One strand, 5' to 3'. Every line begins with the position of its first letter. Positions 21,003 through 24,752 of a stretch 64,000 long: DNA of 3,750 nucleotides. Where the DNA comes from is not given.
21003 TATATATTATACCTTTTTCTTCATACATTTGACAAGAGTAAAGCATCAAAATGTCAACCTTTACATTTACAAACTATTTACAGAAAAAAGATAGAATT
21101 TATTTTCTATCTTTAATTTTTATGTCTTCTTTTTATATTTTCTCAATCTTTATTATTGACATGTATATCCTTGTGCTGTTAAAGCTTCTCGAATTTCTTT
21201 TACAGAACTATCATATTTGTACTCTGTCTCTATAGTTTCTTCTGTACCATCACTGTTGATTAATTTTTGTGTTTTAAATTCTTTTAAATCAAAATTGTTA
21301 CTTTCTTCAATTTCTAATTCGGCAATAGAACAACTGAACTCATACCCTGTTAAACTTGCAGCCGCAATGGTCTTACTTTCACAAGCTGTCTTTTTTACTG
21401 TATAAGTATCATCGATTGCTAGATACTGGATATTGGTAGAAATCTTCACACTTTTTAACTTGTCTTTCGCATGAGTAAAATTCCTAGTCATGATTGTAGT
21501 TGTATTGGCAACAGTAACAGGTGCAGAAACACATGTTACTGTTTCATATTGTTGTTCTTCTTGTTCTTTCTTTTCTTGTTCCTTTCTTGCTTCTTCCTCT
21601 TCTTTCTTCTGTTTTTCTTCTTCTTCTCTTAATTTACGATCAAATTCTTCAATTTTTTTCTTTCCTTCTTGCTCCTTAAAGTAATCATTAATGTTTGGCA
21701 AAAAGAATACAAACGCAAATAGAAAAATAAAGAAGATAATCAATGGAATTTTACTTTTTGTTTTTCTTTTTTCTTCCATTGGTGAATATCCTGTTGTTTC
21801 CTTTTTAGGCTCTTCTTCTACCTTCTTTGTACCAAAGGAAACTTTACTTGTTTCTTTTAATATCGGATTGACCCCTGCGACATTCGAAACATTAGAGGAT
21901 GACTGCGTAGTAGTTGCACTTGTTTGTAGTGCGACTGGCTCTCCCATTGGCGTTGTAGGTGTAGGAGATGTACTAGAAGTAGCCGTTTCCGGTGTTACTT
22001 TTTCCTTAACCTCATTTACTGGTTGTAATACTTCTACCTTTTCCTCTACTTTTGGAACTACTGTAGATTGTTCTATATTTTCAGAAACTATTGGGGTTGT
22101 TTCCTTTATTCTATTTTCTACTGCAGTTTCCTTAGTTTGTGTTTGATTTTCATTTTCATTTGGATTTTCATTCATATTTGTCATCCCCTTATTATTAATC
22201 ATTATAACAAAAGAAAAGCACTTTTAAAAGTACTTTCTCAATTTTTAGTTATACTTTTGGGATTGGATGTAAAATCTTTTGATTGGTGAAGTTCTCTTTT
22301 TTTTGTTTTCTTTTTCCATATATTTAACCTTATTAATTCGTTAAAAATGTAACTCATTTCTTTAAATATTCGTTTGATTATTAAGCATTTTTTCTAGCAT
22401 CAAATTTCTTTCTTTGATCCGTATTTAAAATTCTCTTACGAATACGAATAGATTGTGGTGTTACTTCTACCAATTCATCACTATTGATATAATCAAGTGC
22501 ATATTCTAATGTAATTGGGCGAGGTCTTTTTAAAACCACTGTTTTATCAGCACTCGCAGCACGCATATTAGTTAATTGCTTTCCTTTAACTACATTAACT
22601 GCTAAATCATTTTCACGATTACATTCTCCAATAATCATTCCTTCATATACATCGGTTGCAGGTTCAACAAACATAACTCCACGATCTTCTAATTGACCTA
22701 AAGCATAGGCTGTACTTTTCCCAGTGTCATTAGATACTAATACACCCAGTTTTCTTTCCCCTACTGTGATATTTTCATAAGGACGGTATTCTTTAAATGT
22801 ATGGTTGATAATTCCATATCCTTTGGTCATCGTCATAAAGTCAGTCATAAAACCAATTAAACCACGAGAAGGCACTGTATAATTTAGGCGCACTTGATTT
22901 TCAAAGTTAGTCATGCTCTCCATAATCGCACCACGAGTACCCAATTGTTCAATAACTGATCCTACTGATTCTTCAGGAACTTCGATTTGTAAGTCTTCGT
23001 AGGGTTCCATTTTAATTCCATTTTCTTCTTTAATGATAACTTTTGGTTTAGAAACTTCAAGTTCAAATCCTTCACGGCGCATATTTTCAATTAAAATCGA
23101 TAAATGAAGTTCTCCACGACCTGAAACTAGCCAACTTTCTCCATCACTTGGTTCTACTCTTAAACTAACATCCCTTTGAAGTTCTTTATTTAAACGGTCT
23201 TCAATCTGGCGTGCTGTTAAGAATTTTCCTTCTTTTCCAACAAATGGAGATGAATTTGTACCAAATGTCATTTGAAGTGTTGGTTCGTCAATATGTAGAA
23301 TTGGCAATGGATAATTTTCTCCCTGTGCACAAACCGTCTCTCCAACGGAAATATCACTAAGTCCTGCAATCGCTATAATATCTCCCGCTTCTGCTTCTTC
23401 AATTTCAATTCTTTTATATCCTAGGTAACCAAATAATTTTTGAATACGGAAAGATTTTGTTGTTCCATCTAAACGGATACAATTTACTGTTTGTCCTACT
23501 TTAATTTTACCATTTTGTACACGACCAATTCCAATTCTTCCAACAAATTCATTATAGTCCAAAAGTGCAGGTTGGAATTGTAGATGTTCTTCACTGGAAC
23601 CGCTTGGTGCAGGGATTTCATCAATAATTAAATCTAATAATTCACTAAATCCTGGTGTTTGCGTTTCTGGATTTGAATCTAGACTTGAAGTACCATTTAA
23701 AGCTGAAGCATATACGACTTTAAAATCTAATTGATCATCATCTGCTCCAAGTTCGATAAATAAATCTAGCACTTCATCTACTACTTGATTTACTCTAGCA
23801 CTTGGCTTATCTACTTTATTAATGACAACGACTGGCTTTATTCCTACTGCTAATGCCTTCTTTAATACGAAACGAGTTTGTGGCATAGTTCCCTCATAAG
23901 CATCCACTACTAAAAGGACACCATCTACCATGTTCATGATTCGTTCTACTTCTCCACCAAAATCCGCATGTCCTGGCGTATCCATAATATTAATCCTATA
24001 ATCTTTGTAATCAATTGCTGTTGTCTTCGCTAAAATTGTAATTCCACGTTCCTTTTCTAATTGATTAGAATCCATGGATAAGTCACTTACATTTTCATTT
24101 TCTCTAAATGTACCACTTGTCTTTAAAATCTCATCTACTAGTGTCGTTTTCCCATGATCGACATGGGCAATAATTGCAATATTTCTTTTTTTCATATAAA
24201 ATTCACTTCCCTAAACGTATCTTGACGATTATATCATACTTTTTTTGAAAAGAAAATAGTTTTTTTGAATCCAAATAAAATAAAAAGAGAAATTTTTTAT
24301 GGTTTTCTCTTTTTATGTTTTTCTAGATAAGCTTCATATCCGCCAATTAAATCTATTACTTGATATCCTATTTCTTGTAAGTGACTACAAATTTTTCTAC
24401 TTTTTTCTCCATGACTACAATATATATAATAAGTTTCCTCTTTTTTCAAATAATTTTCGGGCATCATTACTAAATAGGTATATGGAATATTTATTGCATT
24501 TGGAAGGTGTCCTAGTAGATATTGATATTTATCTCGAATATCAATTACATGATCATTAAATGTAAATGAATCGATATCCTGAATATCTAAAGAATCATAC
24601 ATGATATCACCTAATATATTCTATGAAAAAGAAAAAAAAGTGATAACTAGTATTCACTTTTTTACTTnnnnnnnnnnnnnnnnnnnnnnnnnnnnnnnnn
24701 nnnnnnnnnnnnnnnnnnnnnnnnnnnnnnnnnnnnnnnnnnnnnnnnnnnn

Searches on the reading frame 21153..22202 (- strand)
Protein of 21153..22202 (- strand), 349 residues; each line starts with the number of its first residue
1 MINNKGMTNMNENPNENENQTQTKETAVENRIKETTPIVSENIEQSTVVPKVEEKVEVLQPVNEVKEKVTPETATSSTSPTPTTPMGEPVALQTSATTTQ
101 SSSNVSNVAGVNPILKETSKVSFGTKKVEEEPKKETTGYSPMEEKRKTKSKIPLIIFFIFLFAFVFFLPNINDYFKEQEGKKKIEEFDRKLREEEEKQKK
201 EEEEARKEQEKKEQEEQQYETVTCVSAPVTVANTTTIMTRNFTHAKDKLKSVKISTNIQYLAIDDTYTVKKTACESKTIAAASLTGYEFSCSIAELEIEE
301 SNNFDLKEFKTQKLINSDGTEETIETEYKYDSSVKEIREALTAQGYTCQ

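Call 5: search_protein_families(library=pfam, proteins=[window:21153-22202:-], max_evalue=0.01)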
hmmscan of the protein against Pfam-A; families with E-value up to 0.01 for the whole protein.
window:21153-22202:- (349 aa): 2 families
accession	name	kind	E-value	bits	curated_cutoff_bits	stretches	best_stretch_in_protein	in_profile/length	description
PF24151.2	ArlX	-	0.002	18.1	28.7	1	152-210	10-66/229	ArlX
PF09716.15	ETRAMP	-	0.0035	17.7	29.1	1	155-199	7-52/81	Malarial early transcribed membrane protein (ETRAMP)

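Call 59: search_protein_families(library=ncbifam, proteins=[window:21153-22202:-], max_evalue=0.01)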
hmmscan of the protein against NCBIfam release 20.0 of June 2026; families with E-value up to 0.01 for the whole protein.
window:21153-22202:- (349 aa): 3 families
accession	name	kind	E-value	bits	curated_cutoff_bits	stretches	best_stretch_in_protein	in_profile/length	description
NF041013.1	T4P_ComGE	equivalog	0.00072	19.6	49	1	157-220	15-77/83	competence type IV pilus minor pilin ComGE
NF033745.1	class_C_sortase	subfamily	0.0013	18.5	160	1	156-220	2-66/220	class C sortase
TIGR00879.1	SP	subfamily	0.0013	17.4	237.8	1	155-218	231-299/510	sugar porter family MFS transporter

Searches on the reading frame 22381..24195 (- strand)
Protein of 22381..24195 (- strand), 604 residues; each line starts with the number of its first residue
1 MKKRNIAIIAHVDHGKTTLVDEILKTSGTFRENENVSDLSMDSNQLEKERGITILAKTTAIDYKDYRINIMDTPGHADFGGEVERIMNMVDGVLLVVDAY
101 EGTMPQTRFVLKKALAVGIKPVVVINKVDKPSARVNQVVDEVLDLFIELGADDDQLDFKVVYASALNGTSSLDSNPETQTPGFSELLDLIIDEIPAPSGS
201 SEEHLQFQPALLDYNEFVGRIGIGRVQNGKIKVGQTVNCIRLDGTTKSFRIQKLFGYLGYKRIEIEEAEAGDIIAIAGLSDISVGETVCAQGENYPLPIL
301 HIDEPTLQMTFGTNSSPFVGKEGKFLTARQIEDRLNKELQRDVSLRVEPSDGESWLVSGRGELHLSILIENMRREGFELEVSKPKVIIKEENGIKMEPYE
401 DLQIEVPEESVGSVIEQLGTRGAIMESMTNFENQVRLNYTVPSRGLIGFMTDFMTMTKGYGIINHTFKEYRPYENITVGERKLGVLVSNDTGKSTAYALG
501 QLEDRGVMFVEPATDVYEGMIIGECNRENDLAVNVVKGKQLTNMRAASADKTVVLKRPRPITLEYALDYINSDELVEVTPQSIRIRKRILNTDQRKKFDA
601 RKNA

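Call 5: search_protein_families(library=pfam, proteins=[window:22381-24195:-], max_evalue=0.01)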
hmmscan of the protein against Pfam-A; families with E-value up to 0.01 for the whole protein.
window:22381-24195:- (604 aa): 8 families
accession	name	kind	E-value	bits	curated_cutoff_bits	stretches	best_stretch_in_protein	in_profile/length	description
PF00009.33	GTP_EFTU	-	1e-57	195.2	26.5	1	3-195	3-187/188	Elongation factor Tu GTP binding domain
PF21018.2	BipA_C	-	6.4e-47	158.3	23.8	1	484-591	2-109/110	TypA/BipA C-terminal domain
PF00679.30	EFG_C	-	2.7e-23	82.2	27.9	1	395-475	2-83/89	Elongation factor G C-terminus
PF03144.31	GTP_EFTU_D2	-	1.5e-14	54.6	30.3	1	219-289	1-73/73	Elongation factor Tu domain 2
PF22042.2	EF-G_D2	-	1.7e-11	44.5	27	1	214-290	11-83/84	Elongation factor G domain 2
PF01926.29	MMR_HSR1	-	5.5e-06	26.9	21.9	1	6-127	2-113/113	50S ribosome-binding GTPase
PF14492.12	EFG_III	-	6.6e-06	26.5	27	1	329-381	19-73/75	Elongation Factor G, domain III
PF02421.24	FeoB_N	-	0.0095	15.9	27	0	50-138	31-125/156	Ferrous iron transport protein B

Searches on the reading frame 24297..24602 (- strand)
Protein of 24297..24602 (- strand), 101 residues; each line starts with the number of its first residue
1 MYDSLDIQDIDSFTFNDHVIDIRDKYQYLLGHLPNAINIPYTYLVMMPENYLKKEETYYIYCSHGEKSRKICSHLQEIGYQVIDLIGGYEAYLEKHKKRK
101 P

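Call 5: search_protein_families(library=pfam, proteins=[window:24297-24602:-], max_evalue=0.01)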
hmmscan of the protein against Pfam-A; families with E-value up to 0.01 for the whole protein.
window:24297-24602:- (101 aa): 1 family
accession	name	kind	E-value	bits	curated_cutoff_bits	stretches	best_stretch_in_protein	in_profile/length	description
PF00581.25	Rhodanese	-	3.6e-15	56.7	22.2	1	17-94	14-101/102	Rhodanese-like domain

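Call 80: search_protein_families(library=padloc, proteins=[window:24297-24602:-], max_evalue=0.001)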
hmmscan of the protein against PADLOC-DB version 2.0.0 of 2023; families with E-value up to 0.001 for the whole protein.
window:24297-24602:- (101 aa): 0 families
